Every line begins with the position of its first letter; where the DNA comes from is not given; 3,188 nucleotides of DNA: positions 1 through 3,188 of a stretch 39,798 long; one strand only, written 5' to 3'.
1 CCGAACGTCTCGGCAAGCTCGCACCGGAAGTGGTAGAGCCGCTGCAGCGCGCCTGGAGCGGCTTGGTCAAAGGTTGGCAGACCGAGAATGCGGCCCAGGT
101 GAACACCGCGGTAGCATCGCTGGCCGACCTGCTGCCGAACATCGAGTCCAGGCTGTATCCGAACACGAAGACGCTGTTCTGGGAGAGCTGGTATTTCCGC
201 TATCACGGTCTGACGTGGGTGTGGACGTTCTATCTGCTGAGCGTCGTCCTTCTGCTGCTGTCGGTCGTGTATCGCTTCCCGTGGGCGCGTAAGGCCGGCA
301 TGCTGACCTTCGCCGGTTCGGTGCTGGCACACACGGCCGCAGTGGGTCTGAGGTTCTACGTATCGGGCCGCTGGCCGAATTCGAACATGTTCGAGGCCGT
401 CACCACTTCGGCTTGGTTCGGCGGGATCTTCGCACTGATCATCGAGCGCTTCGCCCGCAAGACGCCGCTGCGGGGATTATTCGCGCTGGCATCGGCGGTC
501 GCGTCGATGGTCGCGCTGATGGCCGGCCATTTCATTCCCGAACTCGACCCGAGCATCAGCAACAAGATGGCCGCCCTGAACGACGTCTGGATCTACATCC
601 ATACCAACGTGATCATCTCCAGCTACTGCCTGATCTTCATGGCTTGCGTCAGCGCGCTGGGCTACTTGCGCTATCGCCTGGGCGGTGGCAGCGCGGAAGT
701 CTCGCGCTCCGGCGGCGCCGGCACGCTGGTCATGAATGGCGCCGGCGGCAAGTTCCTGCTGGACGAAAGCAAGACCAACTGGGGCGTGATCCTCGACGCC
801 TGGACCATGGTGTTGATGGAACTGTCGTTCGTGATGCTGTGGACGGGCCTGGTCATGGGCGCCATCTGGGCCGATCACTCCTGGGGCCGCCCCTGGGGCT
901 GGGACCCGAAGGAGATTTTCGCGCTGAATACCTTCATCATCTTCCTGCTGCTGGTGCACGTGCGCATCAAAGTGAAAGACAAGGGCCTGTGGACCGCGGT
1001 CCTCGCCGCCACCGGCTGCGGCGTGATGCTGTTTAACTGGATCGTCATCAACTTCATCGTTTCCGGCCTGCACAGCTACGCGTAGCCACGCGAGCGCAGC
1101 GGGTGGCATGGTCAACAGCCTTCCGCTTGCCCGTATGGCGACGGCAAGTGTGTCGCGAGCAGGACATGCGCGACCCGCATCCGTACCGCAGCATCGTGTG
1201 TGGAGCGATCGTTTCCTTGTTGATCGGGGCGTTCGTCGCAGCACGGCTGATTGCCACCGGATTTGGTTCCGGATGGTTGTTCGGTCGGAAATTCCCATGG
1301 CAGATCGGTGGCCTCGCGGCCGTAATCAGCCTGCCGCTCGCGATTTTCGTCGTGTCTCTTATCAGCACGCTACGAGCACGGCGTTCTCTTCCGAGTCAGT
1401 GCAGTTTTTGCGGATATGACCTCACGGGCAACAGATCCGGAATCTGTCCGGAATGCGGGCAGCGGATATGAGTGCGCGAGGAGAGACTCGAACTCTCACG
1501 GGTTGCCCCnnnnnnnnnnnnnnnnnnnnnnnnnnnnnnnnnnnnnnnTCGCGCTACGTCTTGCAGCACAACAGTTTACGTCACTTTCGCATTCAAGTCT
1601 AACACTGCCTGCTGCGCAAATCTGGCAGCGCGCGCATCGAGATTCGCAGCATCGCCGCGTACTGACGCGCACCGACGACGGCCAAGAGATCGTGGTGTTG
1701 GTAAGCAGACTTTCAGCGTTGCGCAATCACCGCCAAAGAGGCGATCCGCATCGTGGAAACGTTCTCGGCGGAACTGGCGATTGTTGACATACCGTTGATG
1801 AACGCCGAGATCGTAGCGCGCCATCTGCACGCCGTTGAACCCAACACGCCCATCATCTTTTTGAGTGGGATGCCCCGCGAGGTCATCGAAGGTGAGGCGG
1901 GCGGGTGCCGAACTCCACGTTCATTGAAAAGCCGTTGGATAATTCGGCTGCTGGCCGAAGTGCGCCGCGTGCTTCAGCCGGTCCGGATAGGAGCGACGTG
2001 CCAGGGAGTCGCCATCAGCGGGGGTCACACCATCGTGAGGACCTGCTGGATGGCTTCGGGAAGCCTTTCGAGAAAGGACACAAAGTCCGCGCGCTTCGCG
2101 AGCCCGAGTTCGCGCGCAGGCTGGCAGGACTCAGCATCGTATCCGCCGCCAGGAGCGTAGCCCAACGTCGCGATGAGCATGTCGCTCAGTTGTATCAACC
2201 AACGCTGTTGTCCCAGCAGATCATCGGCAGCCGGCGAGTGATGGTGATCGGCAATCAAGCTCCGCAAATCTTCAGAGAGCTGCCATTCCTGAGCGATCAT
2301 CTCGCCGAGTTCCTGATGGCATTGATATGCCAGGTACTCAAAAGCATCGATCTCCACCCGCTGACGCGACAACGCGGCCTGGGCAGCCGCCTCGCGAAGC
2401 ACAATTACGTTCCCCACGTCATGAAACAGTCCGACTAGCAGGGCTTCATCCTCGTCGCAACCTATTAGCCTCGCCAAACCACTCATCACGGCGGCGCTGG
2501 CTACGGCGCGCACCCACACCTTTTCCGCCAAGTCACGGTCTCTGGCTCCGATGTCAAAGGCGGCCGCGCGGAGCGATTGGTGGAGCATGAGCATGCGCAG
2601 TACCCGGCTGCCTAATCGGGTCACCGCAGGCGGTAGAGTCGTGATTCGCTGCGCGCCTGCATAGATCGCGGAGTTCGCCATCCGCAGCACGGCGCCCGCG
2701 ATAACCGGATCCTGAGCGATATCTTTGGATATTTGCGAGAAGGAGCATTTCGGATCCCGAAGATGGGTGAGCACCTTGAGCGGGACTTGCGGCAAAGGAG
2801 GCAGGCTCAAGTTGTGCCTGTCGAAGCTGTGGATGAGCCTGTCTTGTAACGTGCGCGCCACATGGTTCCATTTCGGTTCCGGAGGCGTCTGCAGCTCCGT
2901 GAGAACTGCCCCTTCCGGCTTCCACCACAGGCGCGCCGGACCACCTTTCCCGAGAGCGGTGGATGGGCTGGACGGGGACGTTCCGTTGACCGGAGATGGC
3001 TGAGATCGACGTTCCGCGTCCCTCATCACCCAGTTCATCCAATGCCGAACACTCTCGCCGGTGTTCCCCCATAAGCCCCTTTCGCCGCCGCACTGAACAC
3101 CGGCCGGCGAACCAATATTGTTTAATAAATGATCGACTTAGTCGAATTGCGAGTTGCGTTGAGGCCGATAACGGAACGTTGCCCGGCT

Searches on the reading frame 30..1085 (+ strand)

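Call 59: search_protein_families(library=pfam, proteins=[window:30-1085:+], max_evalue=0.001)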
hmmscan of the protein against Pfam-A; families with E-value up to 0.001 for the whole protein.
window:30-1085:+ (351 aa): 1 family
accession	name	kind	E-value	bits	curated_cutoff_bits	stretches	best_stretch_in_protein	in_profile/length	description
PF01578.25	Cytochrom_C_asm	-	3.8e-30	105.6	29.9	1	118-348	2-212/212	Cytochrome C assembly protein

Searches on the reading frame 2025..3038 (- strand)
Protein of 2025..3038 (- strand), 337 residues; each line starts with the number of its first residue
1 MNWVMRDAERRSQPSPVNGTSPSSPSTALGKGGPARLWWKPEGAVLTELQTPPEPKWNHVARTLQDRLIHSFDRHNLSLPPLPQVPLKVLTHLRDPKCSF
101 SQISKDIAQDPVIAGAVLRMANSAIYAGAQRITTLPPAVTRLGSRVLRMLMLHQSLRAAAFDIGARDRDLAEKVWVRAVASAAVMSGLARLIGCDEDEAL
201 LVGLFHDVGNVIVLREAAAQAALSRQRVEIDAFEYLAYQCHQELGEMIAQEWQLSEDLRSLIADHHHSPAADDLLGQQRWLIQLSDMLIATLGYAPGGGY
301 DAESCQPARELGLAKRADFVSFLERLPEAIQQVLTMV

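Call 58: search_protein_families(library=pfam, proteins=[window:2025-3038:-], max_evalue=0.001)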
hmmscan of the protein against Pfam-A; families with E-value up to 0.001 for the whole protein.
window:2025-3038:- (337 aa): 2 families
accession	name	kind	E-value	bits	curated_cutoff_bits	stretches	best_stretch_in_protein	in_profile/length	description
PF08668.18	HDOD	-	9.1e-40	136.7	22.9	1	79-267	1-195/196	HDOD domain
PF01966.28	HD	-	6.1e-06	27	22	1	180-270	7-90/116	HD domain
